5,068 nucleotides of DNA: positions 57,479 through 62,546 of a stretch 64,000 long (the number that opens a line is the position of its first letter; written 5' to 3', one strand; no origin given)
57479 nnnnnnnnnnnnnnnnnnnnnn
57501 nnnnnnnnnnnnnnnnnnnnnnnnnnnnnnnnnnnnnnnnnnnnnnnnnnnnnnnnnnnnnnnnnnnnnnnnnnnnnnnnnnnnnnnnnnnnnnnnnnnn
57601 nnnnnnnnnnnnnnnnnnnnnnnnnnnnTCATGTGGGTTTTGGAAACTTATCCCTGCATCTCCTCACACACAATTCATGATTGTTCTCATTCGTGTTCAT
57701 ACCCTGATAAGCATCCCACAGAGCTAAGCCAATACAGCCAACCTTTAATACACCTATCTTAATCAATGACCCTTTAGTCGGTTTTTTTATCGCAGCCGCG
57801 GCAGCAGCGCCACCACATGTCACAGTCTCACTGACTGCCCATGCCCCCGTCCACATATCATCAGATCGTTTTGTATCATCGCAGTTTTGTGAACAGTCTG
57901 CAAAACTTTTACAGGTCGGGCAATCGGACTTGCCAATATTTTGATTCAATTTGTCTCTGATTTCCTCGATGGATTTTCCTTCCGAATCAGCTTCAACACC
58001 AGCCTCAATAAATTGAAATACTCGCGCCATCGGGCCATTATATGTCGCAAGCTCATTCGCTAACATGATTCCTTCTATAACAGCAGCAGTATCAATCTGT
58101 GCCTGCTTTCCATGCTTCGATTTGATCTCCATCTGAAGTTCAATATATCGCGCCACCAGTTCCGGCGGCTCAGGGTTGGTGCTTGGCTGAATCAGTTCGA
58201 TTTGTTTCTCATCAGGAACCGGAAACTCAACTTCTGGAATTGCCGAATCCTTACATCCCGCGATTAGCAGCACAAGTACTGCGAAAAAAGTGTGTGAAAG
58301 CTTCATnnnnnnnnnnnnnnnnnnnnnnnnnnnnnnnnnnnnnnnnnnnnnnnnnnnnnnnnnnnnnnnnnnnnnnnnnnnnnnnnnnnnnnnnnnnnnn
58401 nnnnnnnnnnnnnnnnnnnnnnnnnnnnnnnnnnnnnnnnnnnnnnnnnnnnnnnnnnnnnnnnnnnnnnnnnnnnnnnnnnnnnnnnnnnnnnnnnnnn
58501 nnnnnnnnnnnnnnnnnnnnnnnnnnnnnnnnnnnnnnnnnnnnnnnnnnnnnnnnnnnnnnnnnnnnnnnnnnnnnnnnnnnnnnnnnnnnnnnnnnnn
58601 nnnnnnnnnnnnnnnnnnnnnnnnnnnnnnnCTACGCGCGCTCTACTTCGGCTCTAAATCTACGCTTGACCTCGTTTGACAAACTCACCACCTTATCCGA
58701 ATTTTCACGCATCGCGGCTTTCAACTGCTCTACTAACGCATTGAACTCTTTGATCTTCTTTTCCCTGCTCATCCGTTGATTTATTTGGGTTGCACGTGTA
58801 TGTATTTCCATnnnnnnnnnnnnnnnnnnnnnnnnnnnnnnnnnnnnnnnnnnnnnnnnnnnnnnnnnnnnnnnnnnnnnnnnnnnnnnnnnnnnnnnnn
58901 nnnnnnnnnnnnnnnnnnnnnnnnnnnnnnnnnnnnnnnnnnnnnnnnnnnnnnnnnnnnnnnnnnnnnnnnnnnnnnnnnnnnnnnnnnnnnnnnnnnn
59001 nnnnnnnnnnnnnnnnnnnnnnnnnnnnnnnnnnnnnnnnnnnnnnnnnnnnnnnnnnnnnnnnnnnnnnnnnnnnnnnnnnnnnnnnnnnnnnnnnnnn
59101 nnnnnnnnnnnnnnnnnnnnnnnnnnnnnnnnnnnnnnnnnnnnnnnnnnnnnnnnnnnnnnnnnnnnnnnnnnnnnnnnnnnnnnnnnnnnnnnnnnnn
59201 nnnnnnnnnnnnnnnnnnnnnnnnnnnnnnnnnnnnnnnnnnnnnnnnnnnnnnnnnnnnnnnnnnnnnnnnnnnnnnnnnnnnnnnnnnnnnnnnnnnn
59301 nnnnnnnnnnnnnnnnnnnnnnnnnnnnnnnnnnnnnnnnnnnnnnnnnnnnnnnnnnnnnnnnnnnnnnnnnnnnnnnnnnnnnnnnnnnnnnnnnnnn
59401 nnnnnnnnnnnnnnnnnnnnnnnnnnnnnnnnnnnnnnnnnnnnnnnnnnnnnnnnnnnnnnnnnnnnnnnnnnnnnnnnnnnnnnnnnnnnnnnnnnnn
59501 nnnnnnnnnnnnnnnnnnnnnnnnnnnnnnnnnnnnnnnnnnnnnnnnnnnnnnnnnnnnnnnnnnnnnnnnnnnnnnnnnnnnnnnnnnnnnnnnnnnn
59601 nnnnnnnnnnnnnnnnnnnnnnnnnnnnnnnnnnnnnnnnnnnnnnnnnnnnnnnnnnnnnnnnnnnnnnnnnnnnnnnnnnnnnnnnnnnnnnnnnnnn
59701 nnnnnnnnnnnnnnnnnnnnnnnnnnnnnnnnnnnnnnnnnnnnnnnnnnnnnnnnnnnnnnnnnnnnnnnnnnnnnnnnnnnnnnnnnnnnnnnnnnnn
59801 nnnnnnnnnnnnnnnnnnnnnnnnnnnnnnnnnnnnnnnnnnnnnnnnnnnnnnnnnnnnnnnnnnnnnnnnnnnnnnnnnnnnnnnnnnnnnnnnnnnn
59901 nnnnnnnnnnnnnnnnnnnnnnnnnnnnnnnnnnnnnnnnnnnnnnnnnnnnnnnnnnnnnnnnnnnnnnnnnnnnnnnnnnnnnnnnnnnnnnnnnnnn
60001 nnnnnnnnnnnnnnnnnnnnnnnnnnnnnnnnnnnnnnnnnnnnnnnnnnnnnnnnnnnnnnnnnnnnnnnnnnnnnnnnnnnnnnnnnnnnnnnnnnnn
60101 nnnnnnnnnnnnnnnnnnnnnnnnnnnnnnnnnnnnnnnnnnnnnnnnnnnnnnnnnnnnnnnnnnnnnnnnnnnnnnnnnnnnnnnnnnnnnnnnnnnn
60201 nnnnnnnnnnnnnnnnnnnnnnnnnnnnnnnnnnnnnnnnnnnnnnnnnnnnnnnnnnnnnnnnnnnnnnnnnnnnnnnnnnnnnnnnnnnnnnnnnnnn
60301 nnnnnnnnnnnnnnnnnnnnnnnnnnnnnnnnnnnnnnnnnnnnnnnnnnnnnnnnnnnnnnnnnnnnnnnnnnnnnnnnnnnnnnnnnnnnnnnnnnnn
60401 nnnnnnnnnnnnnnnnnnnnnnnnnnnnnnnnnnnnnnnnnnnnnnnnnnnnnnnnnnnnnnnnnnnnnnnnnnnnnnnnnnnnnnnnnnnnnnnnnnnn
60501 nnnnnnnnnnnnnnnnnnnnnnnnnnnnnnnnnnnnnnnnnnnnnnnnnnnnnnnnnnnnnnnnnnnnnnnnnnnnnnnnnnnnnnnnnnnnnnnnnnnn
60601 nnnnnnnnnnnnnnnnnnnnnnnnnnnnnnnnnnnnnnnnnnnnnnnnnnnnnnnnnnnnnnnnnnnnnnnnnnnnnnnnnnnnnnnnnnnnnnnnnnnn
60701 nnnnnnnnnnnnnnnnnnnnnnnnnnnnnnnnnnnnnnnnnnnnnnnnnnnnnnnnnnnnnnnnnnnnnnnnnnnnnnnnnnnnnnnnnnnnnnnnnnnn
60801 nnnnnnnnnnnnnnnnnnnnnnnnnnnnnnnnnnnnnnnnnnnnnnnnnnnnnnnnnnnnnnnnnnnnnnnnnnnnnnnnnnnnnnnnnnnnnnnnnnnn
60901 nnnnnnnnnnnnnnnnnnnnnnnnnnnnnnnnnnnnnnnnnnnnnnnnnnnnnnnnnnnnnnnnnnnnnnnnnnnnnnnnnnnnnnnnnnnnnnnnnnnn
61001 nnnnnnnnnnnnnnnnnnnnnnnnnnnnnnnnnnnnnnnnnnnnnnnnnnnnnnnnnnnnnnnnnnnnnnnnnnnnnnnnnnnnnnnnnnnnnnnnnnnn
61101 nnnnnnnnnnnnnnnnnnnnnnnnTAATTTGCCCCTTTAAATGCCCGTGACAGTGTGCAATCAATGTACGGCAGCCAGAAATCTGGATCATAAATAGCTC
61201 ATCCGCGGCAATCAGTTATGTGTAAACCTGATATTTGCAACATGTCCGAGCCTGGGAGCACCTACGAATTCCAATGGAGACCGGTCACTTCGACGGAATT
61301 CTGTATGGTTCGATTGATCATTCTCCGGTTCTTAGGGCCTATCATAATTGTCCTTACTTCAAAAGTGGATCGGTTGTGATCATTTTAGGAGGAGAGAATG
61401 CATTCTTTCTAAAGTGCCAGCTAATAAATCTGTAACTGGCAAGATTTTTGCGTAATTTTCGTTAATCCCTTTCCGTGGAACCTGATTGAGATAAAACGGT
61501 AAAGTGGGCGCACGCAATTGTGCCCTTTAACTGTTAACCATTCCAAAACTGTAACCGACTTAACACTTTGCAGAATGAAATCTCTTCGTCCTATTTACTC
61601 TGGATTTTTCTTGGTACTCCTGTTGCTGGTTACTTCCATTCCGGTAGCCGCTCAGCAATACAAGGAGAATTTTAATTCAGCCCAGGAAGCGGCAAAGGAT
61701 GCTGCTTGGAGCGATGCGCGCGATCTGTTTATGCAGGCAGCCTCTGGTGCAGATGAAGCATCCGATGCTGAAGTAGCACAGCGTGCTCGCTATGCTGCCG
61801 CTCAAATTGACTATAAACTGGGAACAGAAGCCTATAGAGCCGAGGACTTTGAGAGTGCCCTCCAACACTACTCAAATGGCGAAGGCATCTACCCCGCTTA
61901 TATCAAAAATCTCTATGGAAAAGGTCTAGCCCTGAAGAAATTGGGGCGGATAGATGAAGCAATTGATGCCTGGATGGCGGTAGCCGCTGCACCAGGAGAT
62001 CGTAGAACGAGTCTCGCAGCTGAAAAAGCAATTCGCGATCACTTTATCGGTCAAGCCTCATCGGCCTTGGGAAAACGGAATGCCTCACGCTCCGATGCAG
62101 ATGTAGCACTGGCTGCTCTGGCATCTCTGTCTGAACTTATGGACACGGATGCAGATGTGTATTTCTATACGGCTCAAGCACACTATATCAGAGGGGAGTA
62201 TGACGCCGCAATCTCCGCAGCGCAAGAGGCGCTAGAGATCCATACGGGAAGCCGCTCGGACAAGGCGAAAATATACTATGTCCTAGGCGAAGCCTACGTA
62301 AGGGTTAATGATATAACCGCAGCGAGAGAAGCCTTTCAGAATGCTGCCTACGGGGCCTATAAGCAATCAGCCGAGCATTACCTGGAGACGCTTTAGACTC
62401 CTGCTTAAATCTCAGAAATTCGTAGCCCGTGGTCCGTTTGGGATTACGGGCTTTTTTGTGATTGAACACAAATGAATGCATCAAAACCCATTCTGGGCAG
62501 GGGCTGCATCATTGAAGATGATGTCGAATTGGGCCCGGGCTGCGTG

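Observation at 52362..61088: Crossed flanking repeats around two direct IS4 copies suggest a small circular replicon captured as an IS-mediated cointegrate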

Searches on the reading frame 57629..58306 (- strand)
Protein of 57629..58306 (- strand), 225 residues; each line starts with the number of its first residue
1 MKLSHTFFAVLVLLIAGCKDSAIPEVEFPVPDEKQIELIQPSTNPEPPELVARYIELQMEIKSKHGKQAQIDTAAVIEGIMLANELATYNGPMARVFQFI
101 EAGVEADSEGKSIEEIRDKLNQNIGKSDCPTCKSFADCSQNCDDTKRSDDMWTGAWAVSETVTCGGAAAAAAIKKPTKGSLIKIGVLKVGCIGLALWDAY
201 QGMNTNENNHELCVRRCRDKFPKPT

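Call 12: search_protein_families(library=pfam, max_evalue=0.1, proteins=[window:57629-58306:-])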
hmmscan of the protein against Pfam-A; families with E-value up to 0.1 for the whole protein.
window:57629-58306:- (225 aa): 0 families

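Call 20: find_encoding_contigs(protein=window:57629-58306:-, flank=10000, max_places=10)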
Protein window:57629-58306:- (225 aa): no gene with exactly this product is on record in the collection.

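Call 34: search_protein_families(library=ncbifam, max_evalue=0.01, proteins=[window:57629-58306:-])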
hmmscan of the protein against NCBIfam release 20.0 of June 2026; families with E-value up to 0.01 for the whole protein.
window:57629-58306:- (225 aa): 0 families

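Call 56: find_homologous_proteins(query=window:57629-58306:-, max_evalue=0.001)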
Query window:57629-58306:- (225 aa): 10 proteins with E <= 0.001 among 295 candidates.
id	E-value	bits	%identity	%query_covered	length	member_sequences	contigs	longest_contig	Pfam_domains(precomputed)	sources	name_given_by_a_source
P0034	3.7e-136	470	94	97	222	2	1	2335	-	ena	-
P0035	4.1e-116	405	81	99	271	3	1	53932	-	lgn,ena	-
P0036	4.5e-99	349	78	87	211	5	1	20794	-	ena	-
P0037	1.0e-81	292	82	72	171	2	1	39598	-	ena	-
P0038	5.9e-76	273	73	74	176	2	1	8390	-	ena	-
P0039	7.0e-55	204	70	59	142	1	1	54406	-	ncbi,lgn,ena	-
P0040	5.3e-41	159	44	93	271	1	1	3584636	-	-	-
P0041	1.8e-36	144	41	97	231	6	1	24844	-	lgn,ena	-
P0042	3.9e-23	101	36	91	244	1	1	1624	-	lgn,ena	-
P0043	1.9e-22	98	52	53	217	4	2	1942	-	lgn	-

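Call 58: find_encoding_contigs(protein=P0035, flank=10000, max_places=4)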
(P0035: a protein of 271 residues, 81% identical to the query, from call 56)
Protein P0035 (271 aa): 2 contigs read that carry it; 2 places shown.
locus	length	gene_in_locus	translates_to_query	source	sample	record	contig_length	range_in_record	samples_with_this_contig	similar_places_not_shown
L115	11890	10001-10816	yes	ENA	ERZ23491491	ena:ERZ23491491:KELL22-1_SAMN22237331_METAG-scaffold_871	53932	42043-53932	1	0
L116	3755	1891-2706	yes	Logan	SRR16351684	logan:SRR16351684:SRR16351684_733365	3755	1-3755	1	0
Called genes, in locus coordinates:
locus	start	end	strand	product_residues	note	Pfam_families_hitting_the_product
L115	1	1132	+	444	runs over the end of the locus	PF12698:ABC2_membrane_3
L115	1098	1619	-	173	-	PF02870:Methyltransf_1N, PF01035:DNA_binding_1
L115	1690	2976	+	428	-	PF05697:Trigger_N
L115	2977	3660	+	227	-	PF00574:CLP_protease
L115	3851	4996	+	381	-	PF00266:Aminotran_5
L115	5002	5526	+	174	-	PF10652:DUF2480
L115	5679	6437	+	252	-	PF00106:adh_short, PF13561:adh_short_C2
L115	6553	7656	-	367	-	PF02618:YceG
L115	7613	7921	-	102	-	PF01817:CM_2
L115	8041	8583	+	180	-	-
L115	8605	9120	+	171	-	PF13399:LytR_C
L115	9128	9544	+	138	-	PF02410:RsfS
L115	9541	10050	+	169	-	PF27154:ORF11_beta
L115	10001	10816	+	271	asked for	-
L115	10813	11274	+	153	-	-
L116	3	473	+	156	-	?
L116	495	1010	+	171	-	PF13399:LytR_C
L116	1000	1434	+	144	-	PF02410:RsfS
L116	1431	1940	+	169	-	PF27154:ORF11_beta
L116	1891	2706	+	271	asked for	-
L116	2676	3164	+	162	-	-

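Call 67: search_protein_families(library=phrogs, max_evalue=0.01, proteins=[window:57629-58306:-])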
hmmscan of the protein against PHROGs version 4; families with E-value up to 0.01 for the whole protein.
window:57629-58306:- (225 aa): 0 families

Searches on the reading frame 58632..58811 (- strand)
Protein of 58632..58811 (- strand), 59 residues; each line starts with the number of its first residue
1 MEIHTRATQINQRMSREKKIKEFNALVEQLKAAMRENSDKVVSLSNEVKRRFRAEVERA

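Call 12: search_protein_families(library=pfam, max_evalue=0.1, proteins=[window:58632-58811:-])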
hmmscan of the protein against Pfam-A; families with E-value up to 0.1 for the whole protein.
window:58632-58811:- (59 aa): 4 families
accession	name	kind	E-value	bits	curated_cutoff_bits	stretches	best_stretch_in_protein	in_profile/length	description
PF02520.22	ANIS5_cation-bd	-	0.0054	17.2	29.3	1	2-48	19-65/109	SXP/RAL-2 family protein Ani s 5-like, metal-binding domain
PF11304.13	DUF3106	-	0.057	14.3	24.3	1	11-57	43-89/104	Protein of unknown function (DUF3106)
PF11818.13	DUF3340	-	0.064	13.8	28.6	1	14-55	43-84/155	C-terminal domain of tail specific protease (DUF3340)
PF16025.10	CaM_bind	-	0.087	13.6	27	1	6-44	34-72/78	Calcium-dependent calmodulin binding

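Call 67: search_protein_families(library=phrogs, max_evalue=0.01, proteins=[window:58632-58811:-])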
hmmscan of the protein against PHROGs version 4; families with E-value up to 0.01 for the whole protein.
window:58632-58811:- (59 aa): 0 families

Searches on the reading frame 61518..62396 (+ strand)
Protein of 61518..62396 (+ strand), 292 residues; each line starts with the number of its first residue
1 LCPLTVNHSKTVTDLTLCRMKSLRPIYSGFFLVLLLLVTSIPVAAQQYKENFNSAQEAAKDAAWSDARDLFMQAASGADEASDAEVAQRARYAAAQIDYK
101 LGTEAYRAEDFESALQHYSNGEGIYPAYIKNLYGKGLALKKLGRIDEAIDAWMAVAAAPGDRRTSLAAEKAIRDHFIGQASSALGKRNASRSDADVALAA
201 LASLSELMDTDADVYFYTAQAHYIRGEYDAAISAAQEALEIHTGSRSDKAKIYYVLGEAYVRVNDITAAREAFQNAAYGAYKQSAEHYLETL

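Call 12: search_protein_families(library=pfam, max_evalue=0.1, proteins=[window:61518-62396:+])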
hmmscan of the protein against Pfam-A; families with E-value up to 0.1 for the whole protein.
window:61518-62396:+ (292 aa): 15 families
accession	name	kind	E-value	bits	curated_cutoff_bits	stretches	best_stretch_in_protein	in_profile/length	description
PF00515.34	TPR_1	-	7.7e-12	44.9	27.8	2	212-241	1-30/34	Tetratricopeptide repeat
PF07719.23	TPR_2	-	9.8e-10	38.2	27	2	212-241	1-30/34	Tetratricopeptide repeat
PF12895.13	ANAPC3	-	2e-07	31.6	27.2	2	207-275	18-81/82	Anaphase-promoting complex, cyclosome, subunit 3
PF13432.12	TPR_16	-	9.1e-07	29.7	32.7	2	189-243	8-62/65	Tetratricopeptide repeat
PF13424.12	TPR_12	-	3e-06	27.8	30.1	1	219-274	10-69/77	Tetratricopeptide repeat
PF13431.12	TPR_17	-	2.9e-05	24.4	24.4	0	210-232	11-33/34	Tetratricopeptide repeat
PF13428.12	TPR_14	-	9.7e-05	23.1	23.5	1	213-245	2-34/44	Tetratricopeptide repeat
PF13181.12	TPR_8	-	0.00012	22.4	25.7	1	250-276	1-27/34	Tetratricopeptide repeat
PF13174.12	TPR_6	-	0.0027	18.7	26.3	0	132-155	3-26/33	Tetratricopeptide repeat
PF13414.12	TPR_11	-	0.0034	17.5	26.8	1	220-262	2-40/42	TPR repeat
PF25064.1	ARM_TT21_5th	-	0.0037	18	27.8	1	105-204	11-112/117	TT21 fifth ARM repeats domain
PF14559.12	TPR_19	-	0.0039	17.9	25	1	225-276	4-51/68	Tetratricopeptide repeat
PF23300.3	HEAT_Nup120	-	0.02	15.2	29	1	252-284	28-61/170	Nucleoporin Nup120, HEAT repeats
PF07721.20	TPR_4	-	0.039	15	27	0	254-273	5-24/26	Tetratricopeptide repeat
PF04505.17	CD225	-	0.075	13.6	27.1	0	37-64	25-52/68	Interferon-induced transmembrane protein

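Call 19: find_encoding_contigs(protein=window:61518-62396:+, flank=10000, max_places=10)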
Protein window:61518-62396:+ (292 aa): no gene with exactly this product is on record in the collection.
